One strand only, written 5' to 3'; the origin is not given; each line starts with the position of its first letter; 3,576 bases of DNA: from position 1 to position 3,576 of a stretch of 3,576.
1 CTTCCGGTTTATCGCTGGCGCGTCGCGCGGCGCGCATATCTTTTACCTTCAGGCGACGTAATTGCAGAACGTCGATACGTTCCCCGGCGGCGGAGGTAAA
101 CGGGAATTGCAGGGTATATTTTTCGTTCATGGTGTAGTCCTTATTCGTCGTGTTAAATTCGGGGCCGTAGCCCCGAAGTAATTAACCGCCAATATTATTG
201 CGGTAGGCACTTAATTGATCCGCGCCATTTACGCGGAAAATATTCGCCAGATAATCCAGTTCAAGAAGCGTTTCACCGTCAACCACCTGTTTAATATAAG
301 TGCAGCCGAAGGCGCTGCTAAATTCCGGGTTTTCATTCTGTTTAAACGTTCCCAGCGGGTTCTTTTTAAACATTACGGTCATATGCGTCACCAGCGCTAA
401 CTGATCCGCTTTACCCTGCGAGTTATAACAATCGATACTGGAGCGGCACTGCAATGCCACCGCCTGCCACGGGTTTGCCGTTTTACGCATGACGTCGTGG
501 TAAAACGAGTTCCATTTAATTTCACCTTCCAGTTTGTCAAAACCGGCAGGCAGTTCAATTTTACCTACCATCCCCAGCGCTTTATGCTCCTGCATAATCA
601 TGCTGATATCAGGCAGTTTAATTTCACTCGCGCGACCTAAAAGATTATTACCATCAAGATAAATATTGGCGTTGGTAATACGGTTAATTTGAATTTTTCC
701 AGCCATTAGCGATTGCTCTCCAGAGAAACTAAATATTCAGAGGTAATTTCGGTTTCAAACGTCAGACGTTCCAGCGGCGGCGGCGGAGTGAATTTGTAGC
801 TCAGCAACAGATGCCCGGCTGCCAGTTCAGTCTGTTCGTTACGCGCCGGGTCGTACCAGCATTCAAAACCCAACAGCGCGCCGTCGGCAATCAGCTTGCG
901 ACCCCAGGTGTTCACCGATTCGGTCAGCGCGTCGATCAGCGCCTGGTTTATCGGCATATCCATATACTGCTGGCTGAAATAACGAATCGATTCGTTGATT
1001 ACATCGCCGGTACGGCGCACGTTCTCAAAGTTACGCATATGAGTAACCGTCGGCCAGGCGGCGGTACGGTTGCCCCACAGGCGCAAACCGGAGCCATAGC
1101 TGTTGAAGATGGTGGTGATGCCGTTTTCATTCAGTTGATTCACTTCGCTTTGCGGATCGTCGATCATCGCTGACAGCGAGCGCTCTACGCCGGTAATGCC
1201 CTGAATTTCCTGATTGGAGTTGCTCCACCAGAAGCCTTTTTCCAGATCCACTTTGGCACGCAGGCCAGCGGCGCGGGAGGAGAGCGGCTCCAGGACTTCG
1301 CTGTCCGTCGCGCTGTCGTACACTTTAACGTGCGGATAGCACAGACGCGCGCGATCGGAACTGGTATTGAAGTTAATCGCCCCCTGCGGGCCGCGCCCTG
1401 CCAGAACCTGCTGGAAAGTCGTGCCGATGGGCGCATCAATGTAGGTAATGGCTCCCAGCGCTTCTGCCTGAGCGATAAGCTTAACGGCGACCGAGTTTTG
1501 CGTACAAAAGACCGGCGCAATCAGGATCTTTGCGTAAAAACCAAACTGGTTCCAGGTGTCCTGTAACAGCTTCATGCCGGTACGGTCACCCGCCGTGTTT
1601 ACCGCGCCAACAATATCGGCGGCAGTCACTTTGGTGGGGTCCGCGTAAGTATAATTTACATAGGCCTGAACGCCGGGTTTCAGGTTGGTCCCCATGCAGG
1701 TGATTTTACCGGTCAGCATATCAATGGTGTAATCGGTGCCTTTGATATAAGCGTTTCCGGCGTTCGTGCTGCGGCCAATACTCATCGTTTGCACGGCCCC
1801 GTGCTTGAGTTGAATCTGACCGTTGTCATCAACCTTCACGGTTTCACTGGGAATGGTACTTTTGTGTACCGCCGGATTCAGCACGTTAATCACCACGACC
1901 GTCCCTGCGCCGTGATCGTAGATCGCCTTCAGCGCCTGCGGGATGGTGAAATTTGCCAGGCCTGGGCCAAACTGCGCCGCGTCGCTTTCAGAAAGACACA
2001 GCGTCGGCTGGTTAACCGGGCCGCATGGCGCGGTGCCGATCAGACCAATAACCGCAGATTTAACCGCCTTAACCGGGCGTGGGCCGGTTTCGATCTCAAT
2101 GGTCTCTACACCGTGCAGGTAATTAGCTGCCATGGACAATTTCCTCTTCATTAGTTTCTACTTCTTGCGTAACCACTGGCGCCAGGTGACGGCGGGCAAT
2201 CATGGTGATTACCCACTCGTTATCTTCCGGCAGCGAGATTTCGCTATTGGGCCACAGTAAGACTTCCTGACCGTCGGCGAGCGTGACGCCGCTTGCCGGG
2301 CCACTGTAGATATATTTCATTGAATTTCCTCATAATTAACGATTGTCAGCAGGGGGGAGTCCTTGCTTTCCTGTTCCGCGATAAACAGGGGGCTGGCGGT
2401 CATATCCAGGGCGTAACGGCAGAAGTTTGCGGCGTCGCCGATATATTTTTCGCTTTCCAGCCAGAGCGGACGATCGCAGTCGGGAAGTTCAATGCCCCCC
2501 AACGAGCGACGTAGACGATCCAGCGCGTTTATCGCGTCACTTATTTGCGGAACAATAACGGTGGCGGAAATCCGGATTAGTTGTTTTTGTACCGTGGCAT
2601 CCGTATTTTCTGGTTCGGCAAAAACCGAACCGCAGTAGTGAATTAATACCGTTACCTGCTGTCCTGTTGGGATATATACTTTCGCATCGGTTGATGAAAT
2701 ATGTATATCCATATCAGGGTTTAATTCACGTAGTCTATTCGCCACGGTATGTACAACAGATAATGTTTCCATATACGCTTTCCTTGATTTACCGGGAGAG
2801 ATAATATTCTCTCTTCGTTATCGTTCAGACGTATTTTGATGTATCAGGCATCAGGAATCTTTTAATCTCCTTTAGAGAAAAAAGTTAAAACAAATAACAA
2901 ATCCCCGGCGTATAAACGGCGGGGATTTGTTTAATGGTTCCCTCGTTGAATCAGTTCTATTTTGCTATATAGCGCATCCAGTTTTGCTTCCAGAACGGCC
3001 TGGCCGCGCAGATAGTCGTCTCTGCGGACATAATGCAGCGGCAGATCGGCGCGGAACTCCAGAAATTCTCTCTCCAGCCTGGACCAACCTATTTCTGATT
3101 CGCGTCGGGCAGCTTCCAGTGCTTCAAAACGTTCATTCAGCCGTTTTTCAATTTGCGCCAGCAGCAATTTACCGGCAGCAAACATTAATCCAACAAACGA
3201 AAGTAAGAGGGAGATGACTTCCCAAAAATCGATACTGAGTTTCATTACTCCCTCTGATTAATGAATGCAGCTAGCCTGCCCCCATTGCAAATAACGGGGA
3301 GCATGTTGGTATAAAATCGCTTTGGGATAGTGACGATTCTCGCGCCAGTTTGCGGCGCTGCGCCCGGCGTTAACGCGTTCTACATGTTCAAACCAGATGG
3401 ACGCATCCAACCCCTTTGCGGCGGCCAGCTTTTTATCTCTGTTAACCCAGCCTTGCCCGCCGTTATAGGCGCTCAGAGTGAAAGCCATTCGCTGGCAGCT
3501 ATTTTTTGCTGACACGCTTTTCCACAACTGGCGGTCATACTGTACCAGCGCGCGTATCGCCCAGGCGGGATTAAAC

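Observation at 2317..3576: Lysis cassette directly abuts a Mu-like sheath operon with no head or packaging genes between: possible headless tail-like particle (tailocin) locus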

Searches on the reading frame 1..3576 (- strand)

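Call 24: search_protein_families(library=phrogs, proteins=[L001:19424-19711:+, L001:19747-20319:+, L001:18500-18847:-, L001:36117-36818:+, L001:36815-37270:+], max_evalue=0.001)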
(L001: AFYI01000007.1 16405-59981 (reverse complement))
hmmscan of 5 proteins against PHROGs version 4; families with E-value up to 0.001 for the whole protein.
L001:19424-19711:+ (95 aa): 1 family
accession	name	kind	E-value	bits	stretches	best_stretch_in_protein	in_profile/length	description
phrog_1528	-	lysis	6.7e-37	126.9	1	2-95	9-116/116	holin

L001:19747-20319:+ (190 aa): 7 families
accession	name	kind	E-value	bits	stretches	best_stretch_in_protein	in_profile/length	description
phrog_669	-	lysis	2e-64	218.7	1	4-188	906-1073/1946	endolysin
phrog_342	-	head and packaging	1.4e-13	50.8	1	35-143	29-130/1235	internal virion protein with endolysin domain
phrog_2013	-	tail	2.9e-10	40.5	1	13-133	462-570/657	lytic tail protein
phrog_28504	-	tail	3.4e-08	33.7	1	42-143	254-340/597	lytic tail fiber protein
phrog_13449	-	other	2.9e-06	27.9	1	15-95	4-74/269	transglycosylase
phrog_14342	-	tail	6.8e-06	26.9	1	40-134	160-242/272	lytic tail fiber protein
phrog_13530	-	unknown function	0.00013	21.2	1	31-81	617-667/997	-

L001:18500-18847:- (115 aa): 3 families
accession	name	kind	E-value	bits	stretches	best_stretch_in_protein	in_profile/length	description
phrog_532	-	transcription regulation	3.2e-37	128.6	1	3-113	17-126/132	late transcriptional activator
phrog_25961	-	unknown function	5.3e-15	56.3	1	11-63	11-63/66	-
phrog_836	-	transcription regulation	3.5e-12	47.6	1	35-111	50-128/133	late transcriptional activator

L001:36117-36818:+ (233 aa): 11 families
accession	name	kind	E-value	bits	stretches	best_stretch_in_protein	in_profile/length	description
phrog_1807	-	tail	3.5e-92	309.4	1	2-233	4-241/241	tail fiber protein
phrog_105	-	tail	1.1e-43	150.2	1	2-132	14-146/239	tail fiber assembly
phrog_2837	-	tail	2.3e-36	126.5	1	94-232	54-198/202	tail protein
phrog_7290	-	tail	9e-28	97.7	1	3-100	10-110/112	tail fiber assembly protein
phrog_15280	-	unknown function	9.4e-21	75.3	1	8-122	15-131/143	-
phrog_28103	-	unknown function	4.1e-11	43.8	1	35-133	145-245/316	-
phrog_3916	-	tail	1.7e-08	35.7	1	61-198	55-169/177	tail fiber assembly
phrog_7703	-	unknown function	4.1e-08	34.1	1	62-227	102-263/268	-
phrog_17968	-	head and packaging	1.2e-05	26.2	1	115-222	92-201/212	virion structural protein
phrog_1141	-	tail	3.4e-05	24.6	1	114-227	70-189/194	tail fiber protein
phrog_35518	-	tail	0.00032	21.8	1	13-89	3-82/163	tail fiber assembly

L001:36815-37270:+ (151 aa): 2 families
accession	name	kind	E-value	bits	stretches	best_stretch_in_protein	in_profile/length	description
phrog_1128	-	moron, auxiliary metabolic gene and host takeover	9.2e-60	203.8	1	1-150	20-174/381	enoyl-CoA hydratase/carnithine racemase-like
phrog_22304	-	unknown function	3.1e-19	69.9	1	69-144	2-78/85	-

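Call 54: search_protein_families(library=pfam, proteins=[L001:19714-20319:+, L001:36815-37270:+, L001:29244-29486:+, L001:19424-19711:+], max_evalue=10)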
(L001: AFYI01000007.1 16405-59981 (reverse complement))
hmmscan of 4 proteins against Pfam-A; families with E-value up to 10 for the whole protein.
L001:19714-20319:+ (201 aa): 1 family
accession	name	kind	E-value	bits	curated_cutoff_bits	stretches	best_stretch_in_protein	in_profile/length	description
PF01464.25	SLT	-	3.5e-15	56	21.3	1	55-151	22-112/117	Transglycosylase SLT domain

L001:36815-37270:+ (151 aa): 1 family
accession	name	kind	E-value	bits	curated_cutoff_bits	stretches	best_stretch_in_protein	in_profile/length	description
PF20236.3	DUF6593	-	0.22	12.2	27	1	77-112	61-97/146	Family of unknown function (DUF6593)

L001:29244-29486:+ (80 aa): 0 families

L001:19424-19711:+ (95 aa): 3 families
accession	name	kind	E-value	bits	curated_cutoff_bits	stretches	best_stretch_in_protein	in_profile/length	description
PF13272.11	Holin_2-3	-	1.1e-26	93.6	27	2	9-68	1-62/106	Putative 2/3 transmembrane domain holin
PF05425.18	CopD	-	0.018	15.9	32.1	1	10-94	21-100/105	Copper resistance protein D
PF09527.15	ATPase_gene1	-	0.51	10.9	26.6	1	43-55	17-29/54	Putative F0F1-ATPase subunit Ca2+/Mg2+ transporter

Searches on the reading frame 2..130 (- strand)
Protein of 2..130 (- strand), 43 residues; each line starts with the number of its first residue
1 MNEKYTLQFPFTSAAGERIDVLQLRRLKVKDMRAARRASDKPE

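Call 5: search_protein_families(library=pfam, proteins=[window:2-130:-], max_evalue=0.01)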
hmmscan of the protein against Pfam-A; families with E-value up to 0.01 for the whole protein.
window:2-130:- (43 aa): 1 family
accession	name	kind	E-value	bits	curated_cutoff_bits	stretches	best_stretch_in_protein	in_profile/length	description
PF10109.15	Phage_TAC_7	-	1.4e-09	38.3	25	1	4-40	1-37/79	Phage tail assembly chaperone proteins, E, or 41 or 14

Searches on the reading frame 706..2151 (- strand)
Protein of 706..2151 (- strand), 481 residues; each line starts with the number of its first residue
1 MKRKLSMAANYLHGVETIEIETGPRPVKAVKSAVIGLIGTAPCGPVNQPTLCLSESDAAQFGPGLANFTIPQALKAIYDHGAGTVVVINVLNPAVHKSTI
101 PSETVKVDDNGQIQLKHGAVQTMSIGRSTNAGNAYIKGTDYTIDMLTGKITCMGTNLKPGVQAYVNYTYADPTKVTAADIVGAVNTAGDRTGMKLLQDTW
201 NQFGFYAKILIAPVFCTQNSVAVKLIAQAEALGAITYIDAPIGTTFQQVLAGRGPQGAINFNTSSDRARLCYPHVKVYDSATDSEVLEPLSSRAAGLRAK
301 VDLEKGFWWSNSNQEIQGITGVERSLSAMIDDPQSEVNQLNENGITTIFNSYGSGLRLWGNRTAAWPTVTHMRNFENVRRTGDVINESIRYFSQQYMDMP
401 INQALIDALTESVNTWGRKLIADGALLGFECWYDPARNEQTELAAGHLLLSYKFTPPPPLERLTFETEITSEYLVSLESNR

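Call 5: search_protein_families(library=pfam, proteins=[window:706-2151:-], max_evalue=0.01)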
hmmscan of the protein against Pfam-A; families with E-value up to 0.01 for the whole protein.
window:706-2151:- (481 aa): 2 families
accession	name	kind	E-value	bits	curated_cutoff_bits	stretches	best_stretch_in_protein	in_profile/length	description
PF04984.19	Phage_sheath_1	-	6.4e-29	101.4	31.4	1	189-364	2-168/168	Phage tail sheath protein subtilisin-like domain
PF17482.7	Phage_sheath_1C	-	1.2e-17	64.3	26.9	1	373-470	6-104/104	Phage tail sheath C-terminal domain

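Call 24: search_protein_families(library=phrogs, proteins=[window:706-2151:-], max_evalue=0.001)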
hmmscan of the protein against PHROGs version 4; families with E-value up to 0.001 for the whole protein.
window:706-2151:- (481 aa): 9 families
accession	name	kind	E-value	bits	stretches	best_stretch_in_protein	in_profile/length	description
phrog_23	-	tail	3.1e-145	485.7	1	5-479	17-472/496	tail sheath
phrog_20240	-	unknown function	6.5e-145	482.6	1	7-275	1-270/272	-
phrog_13288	-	unknown function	1.1e-101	339.7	1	277-480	3-206/208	-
phrog_11242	-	unknown function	5.2e-31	108.4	1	7-117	1-114/128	-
phrog_16736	-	unknown function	7.6e-21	75.1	1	383-475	2-94/101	-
phrog_17610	-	tail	1e-11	44.4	1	234-466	877-1103/1135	tail sheath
phrog_20365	-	unknown function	6.1e-09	36.8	1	431-477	5-51/58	-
phrog_12477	-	unknown function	1.5e-05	26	1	7-82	1-79/88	-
phrog_807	-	tail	2.4e-05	24.9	1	95-177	94-178/256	major tail protein with Ig-like domain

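Call 25: search_dna_similar(query=window:706-2151:-, collection=phages, mode=protein, max_rows=40)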
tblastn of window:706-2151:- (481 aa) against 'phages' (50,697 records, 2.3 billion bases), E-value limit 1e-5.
Records with a match: 560; places in all: 562; records where one place covers at least 80% of the query: 98.
Best place of each record, by identity: >=99% 2; 95-99% 1; 60-80% 14; <60% 543.
By first word of the organism name: Burkholderia 92; Klebsiella 81; Escherichia 63; Ralstonia 59; Yersinia 47; Salmonella 28; Bacteriophage 21; Vibrio 20; Pseudomonas 18; Peduovirus 18; and 42 more.
By host as written in the record: - 56; Klebsiella pneumoniae 56; Ralstonia solanacearum 50; Burkholderia pseudomallei 32; Yersinia pestis EV76-CN 29; Burkholderia sp. 25; Escherichia coli 23; Yersinia enterocolitica 10; and 164 more.
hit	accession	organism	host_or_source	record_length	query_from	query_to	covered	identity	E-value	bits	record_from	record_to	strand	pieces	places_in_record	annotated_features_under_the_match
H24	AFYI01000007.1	Salmonella enterica subsp. enterica serovar Infantis str. ...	Homo sapiens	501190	1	481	100%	96.7%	0e+0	972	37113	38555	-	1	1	phage tail sheath protein | hypothetical protein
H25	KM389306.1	Escherichia phage Phi06_2974 B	-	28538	2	480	100%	73.8%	0e+0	740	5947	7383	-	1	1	record has no annotation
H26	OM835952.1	Klebsiella phage KP12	Klebsiella pneumoniae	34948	2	480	100%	73.5%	0e+0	734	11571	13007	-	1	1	major tail sheath protein | hypothetical protein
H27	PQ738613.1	Escherichia phage PhiKM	Escherichia coli (uropathogenic)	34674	2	478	99%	72.2%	0e+0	723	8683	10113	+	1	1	tail sheath monomer | hypothetical protein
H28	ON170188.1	Ralstonia phage YO107_2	Ralstonia solanacearum T440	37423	10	478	98%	72.0%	0e+0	710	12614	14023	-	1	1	record has no annotation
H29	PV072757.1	Burkholderia phage vB_CB2b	Burkholderia sp.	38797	6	478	98%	71.0%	0e+0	704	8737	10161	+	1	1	major tail sheath protein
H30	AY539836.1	Burkholderia phage BcepMu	-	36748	6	478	98%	70.6%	0e+0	699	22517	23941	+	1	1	gp39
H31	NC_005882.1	Burkholderia phage BcepMu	-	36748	6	478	98%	70.6%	0e+0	699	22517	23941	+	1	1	tail sheath subtilisin-like domain-containing protein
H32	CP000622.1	Burkholderia phage phiE255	Burkholderia thailandensis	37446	6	478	98%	70.6%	0e+0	698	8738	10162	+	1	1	gp13, phage tail sheath protein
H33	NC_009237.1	Burkholderia phage phiE255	Burkholderia thailandensis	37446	6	478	98%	70.6%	0e+0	698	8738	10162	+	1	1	tail sheath subtilisin-like domain-containing protein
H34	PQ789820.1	Burkholderia phage vB_E427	Burkholderia sp.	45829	6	478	98%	70.6%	0e+0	698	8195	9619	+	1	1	major tail sheath protein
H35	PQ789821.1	Burkholderia phage vB_E274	Burkholderia sp.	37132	6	478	98%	69.7%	0e+0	690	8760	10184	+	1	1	major tail sheath protein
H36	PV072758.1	Burkholderia phage vB_E430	Burkholderia sp.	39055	6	478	98%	69.7%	0e+0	690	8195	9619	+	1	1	major tail sheath protein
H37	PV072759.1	Burkholderia phage vB_E433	Burkholderia sp.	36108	6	478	98%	69.7%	0e+0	690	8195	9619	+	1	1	major tail sheath protein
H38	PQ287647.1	Pseudomonas phage Komp_PAO1_1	Pseudomonas aeruginosa PAO1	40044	7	478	98%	63.6%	0e+0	628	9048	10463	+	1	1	hypothetical protein (x2)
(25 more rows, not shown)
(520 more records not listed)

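Call 32: find_related_loci(query=window:706-2151:-, collection=genome_contigs, flank=10000)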
Query window:706-2151:- (481 aa) in genome_contigs; peptide patterns used: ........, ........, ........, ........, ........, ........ (x = any residue, [..] = any of these).
139 stretches matched a pattern; 111 encode a relative of the query (tblastn E <= 1e-3); the best 80 are kept; 80 distinct loci.
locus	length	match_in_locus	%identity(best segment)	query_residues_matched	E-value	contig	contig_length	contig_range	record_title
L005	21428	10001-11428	90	5-480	0e+0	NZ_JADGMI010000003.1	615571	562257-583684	Superficieibacter sp. 1612_C1 1612_C1_3, whole genome shotgun sequence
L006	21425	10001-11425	82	7-480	0e+0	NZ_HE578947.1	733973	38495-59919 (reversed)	Phytobacter massiliensis JC163 strain type strain: JC163, whole genome shotgun sequence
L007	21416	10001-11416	82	5-480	0e+0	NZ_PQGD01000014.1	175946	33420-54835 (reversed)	Superficieibacter electus strain BP-1 NODE_14_length_175946_cov_38.8368, whole genome shotgun sequence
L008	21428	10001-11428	77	2-481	0e+0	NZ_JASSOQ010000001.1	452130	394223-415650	Lelliottia wanjuensis strain V104_15 NODE_3_length_452130_cov_17.037009, whole genome shotgun sequence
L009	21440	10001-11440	75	1-480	0e+0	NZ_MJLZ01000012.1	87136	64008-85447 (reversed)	Brenneria alni strain NCPPB 3934 BA_contig000012, whole genome shotgun sequence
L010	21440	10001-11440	75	1-480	0e+0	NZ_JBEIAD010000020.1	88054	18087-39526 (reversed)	Brenneria sp. L3-3Z Scaffold20, whole genome shotgun sequence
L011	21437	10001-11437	76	2-480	0e+0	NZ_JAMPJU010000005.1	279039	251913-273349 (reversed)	Brenneria izbisi strain KBI 423 NODE_5_length_279039_cov_339.315374, whole genome shotgun sequence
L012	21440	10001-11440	75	1-480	0e+0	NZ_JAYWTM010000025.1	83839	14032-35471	Brenneria populi strain D9-5 contig25, whole genome shotgun sequence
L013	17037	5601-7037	74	2-480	0e+0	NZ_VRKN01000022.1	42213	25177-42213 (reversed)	Enterobacter asburiae strain TN152 NODE_22_length_42213_cov_121.348, whole genome shotgun sequence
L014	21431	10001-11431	74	2-478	0e+0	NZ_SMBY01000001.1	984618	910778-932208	Samsonia erythrinae strain DSM 16730 Ga0244673_101, whole genome shotgun sequence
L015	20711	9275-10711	74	2-480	0e+0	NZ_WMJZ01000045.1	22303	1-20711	Intestinirhabdus alba strain BIT-B35 Scaffold45, whole genome shotgun sequence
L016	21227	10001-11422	75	7-480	0e+0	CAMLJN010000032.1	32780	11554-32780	MAG: uncultured Buttiauxella sp. isolate SRR12181029_bin.1_metawrap_v1.3.0_MAG genome assembly, contig: ERZ12593168_126,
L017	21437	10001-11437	74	2-480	0e+0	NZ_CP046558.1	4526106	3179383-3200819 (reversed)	Pantoea stewartii subsp. stewartii strain ATCC 8199 chromosome, complete genome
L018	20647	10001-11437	74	2-480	0e+0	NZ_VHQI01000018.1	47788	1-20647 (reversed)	Mixta tenebrionis strain BIT-26 Scaffold18, whole genome shotgun sequence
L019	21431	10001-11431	74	2-478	0e+0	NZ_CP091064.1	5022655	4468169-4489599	Pectobacterium sp. PL152 chromosome, complete genome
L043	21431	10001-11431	74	2-478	0e+0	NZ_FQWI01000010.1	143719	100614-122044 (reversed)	Pectobacterium carotovorum strain DSM 30168, whole genome shotgun sequence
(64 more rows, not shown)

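Call 54: search_protein_families(library=pfam, proteins=[L043:5303-6670:+], max_evalue=10)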
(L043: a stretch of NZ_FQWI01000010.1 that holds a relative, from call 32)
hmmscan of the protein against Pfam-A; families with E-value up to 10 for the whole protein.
L043:5303-6670:+ (455 aa): 1 family
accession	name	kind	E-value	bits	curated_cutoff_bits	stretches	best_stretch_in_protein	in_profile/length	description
PF02321.23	OEP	-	3.2e-47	161.2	22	2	240-426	1-187/187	Outer membrane efflux protein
